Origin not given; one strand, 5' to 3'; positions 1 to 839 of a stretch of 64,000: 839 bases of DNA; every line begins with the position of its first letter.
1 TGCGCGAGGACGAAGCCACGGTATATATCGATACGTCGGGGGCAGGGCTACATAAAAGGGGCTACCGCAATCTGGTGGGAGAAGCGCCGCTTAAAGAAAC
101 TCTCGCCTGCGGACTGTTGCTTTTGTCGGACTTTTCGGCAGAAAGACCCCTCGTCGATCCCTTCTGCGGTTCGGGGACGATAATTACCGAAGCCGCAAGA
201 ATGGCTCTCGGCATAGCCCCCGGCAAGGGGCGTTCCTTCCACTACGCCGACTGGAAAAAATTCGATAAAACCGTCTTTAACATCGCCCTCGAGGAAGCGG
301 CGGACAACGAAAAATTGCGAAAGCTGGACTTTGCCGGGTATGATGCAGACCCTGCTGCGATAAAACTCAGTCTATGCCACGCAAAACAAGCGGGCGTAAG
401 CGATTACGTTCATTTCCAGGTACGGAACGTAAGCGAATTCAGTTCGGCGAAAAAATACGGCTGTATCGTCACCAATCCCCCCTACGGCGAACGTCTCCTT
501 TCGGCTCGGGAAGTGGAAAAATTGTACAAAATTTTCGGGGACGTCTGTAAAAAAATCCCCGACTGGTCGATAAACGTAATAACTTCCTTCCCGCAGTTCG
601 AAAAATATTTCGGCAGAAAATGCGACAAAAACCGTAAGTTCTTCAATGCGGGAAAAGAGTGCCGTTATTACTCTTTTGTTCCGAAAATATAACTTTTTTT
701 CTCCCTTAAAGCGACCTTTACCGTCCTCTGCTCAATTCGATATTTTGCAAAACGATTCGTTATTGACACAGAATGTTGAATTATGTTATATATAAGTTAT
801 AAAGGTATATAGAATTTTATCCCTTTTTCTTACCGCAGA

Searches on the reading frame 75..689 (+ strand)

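Call 23: search_protein_families(library=pfam, proteins=[window:75-689:+], max_evalue=0.00001)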
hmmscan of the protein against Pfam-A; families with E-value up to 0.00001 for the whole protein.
window:75-689:+ (205 aa): 1 family
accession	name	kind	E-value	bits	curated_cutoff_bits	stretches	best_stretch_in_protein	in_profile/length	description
PF01170.24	UPF0020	-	3.8e-43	147.9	22.3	1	2-198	8-195/197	RMKL-like, methyltransferase domain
